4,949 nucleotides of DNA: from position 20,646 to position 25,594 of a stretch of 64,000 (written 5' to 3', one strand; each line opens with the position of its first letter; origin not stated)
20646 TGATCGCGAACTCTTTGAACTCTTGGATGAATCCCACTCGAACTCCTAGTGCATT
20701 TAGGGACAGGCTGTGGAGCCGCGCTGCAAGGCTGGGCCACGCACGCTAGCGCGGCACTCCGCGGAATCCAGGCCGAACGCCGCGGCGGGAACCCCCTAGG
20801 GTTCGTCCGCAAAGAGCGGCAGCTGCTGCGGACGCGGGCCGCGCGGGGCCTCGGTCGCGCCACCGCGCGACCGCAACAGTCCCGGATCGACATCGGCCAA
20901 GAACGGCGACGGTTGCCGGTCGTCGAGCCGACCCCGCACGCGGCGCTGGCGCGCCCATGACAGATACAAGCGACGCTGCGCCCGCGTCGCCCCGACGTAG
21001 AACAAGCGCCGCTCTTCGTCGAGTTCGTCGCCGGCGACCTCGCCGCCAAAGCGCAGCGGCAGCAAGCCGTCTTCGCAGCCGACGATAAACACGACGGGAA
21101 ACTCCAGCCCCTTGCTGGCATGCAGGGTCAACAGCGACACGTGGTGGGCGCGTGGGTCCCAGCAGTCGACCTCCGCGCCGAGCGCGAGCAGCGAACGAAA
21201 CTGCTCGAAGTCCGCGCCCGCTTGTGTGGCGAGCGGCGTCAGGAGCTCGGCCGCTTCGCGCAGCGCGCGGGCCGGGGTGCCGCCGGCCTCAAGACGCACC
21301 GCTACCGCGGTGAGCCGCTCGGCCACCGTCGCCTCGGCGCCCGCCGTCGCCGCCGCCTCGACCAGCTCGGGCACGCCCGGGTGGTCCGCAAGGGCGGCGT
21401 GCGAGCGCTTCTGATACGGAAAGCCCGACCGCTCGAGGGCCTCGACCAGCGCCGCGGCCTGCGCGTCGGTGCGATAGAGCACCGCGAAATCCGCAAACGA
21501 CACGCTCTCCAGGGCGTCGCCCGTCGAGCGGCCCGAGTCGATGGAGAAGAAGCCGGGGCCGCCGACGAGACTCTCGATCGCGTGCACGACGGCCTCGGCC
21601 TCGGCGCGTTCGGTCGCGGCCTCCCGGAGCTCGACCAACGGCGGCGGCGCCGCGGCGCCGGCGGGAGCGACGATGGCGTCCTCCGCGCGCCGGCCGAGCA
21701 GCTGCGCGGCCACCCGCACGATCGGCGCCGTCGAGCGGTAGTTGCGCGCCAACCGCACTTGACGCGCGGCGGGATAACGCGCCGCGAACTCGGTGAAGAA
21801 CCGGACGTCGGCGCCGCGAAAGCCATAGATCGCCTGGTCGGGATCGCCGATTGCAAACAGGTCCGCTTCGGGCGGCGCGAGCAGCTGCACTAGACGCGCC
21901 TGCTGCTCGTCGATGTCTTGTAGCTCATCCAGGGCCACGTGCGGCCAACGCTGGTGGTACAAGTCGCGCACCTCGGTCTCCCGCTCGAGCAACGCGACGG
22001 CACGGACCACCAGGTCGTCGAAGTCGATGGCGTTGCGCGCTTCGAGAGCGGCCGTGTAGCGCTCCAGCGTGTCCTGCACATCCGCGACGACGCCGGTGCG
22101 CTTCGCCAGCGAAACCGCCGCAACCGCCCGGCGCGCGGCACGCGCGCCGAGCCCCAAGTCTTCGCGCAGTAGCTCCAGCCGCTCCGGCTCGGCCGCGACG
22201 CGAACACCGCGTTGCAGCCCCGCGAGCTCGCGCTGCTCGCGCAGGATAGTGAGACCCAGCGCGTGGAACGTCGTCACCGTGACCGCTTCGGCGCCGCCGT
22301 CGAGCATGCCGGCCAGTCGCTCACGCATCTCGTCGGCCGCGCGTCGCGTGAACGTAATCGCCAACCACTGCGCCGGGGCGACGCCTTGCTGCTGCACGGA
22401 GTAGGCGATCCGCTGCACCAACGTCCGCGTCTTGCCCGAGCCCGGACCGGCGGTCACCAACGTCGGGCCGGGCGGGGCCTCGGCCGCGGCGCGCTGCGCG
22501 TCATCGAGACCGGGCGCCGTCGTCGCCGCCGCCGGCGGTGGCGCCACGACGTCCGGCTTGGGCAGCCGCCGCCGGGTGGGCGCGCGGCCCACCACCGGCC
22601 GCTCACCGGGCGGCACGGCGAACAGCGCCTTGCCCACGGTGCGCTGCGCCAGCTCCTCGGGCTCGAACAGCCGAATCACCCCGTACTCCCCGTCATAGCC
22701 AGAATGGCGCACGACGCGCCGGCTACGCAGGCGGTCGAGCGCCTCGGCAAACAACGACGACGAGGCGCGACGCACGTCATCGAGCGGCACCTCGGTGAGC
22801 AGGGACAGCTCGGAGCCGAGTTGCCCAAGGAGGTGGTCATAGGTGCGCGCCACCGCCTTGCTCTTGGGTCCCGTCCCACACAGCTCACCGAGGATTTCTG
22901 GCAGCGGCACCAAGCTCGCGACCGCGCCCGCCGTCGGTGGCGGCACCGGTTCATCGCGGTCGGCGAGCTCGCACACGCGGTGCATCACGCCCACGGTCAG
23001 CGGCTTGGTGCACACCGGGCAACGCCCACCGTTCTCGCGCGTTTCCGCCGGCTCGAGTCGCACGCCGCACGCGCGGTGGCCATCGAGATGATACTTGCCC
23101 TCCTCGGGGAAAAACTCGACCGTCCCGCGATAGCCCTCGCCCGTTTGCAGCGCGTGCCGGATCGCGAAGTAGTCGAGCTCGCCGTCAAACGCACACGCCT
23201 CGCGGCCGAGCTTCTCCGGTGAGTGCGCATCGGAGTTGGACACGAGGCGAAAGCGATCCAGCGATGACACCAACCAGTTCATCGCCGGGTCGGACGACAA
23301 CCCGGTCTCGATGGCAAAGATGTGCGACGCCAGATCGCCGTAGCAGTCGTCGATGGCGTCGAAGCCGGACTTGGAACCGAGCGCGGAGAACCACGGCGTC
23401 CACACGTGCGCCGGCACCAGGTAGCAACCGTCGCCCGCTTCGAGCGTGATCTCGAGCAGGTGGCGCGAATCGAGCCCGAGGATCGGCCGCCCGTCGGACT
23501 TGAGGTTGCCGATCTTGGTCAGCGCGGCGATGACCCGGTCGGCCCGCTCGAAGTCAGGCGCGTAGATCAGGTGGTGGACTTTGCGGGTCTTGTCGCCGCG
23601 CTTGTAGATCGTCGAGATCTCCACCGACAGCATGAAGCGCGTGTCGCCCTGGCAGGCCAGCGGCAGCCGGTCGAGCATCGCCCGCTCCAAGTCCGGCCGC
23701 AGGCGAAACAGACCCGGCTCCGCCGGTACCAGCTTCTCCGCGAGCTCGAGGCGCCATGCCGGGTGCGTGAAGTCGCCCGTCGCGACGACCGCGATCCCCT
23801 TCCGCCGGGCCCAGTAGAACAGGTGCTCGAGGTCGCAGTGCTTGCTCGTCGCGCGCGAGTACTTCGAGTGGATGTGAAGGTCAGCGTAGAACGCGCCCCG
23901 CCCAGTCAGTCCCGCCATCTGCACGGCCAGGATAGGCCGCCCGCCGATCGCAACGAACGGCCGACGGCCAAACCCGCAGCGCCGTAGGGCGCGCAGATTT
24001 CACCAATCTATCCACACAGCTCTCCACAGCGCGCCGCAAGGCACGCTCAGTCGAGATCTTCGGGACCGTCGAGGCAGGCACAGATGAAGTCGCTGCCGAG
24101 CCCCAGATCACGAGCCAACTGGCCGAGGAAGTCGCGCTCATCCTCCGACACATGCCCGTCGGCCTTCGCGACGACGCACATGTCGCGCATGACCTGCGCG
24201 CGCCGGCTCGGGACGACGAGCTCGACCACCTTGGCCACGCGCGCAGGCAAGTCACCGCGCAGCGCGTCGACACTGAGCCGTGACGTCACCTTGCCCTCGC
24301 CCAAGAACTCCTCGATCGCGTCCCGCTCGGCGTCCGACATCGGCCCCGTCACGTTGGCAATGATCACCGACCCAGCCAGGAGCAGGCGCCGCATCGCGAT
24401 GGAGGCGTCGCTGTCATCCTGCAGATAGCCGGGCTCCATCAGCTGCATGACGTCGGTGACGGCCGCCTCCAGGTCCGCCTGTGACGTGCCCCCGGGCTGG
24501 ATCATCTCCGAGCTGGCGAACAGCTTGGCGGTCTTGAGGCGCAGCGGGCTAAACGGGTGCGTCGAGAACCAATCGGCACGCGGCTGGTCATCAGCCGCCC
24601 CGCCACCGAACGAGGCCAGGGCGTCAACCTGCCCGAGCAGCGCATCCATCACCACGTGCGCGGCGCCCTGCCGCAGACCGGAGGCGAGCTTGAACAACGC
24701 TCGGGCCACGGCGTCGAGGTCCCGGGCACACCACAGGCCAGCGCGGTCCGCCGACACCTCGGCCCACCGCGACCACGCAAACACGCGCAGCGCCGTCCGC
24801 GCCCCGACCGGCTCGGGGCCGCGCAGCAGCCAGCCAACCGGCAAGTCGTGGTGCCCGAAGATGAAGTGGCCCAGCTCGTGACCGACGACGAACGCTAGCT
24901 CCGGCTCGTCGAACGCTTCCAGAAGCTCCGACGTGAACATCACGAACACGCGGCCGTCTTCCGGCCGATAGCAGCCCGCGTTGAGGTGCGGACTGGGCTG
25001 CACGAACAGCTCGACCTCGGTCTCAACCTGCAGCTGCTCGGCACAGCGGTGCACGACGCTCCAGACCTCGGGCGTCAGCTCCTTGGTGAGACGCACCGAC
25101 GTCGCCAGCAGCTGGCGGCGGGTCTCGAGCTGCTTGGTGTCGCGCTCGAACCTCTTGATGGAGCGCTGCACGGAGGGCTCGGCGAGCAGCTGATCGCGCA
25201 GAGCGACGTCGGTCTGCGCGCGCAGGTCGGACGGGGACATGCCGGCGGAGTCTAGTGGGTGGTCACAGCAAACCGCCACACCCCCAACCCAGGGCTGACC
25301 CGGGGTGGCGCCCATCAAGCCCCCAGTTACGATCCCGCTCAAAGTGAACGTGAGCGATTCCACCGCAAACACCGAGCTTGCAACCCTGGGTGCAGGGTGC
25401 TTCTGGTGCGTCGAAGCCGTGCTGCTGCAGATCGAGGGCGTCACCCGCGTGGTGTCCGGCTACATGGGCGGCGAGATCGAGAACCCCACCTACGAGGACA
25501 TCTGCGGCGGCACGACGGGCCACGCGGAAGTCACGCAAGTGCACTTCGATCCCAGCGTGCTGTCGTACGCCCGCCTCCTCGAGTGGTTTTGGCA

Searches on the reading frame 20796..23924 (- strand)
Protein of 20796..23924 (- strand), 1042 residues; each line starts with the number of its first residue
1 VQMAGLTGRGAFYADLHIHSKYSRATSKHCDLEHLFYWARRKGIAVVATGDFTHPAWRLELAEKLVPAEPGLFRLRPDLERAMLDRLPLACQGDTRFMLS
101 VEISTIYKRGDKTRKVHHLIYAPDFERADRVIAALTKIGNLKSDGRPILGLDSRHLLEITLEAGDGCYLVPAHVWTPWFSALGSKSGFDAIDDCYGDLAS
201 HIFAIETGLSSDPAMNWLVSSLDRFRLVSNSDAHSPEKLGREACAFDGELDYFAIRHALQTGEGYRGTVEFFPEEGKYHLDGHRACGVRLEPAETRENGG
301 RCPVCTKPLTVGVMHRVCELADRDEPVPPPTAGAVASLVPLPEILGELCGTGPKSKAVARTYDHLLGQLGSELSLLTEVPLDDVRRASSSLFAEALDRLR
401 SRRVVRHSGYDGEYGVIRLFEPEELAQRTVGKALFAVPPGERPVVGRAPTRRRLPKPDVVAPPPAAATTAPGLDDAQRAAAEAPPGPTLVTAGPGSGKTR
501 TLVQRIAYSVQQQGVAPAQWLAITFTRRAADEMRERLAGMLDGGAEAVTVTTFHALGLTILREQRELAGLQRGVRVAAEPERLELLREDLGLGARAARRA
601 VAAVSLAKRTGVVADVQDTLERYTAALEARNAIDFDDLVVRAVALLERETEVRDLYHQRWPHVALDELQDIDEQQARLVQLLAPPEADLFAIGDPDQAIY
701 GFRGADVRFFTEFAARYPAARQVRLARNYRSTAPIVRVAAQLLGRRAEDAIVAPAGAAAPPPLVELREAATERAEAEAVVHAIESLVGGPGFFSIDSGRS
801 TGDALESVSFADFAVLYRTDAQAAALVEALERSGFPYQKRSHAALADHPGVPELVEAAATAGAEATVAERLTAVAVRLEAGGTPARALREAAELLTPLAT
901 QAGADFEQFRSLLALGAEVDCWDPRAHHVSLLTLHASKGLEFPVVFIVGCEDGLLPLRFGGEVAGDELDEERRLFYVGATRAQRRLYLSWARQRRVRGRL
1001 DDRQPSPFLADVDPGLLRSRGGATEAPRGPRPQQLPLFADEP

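Call 40: search_protein_families(library=pfam, proteins=[window:20796-23924:-], max_evalue=0.001)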
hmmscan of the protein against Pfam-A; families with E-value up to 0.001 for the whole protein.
window:20796-23924:- (1042 aa): 5 families
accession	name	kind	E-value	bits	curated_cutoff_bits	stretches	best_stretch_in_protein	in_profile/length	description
PF00580.27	UvrD-helicase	-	1.1e-62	212.6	23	1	474-717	2-270/271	UvrD/REP helicase N-terminal domain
PF13361.12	UvrD_C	-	1.7e-34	120.2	25.6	2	906-992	264-349/350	UvrD-like helicase C-terminal domain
PF13245.12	AAA_19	-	1.1e-24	87.5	25.1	1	479-703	3-134/134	AAA domain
PF13538.12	UvrD_C_2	-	9.2e-11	41.9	27.4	1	964-988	27-51/52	UvrD-like helicase C-terminal domain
PF13604.12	AAA_30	-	0.00017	21.8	27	0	475-538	4-67/191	AAA domain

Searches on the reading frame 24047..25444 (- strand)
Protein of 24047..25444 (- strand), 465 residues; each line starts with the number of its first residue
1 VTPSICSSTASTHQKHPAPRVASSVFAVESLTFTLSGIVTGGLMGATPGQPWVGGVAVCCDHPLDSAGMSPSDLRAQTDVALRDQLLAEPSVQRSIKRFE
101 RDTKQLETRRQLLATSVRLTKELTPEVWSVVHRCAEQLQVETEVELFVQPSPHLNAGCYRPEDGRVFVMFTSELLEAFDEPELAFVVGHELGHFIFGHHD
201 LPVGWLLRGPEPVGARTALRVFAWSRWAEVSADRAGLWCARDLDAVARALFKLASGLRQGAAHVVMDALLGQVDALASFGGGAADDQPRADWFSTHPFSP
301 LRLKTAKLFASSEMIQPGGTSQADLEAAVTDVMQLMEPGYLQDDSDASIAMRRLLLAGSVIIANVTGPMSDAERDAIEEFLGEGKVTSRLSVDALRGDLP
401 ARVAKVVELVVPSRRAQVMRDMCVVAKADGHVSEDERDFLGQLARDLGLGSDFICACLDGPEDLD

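Call 40: search_protein_families(library=pfam, proteins=[window:24047-25444:-], max_evalue=0.001)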
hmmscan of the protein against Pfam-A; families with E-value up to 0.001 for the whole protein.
window:24047-25444:- (465 aa): 3 families
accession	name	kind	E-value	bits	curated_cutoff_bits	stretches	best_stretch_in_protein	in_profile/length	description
PF01435.24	Peptidase_M48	-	3.6e-18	66.5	20.3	2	124-199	4-81/186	Peptidase family M48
PF05099.18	TerB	-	1.1e-08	35.8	24.4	1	355-450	4-109/118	Tellurite resistance protein TerB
PF04391.17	DUF533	-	8.3e-05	22.7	29.6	0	415-456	70-114/178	Protein of unknown function (DUF533)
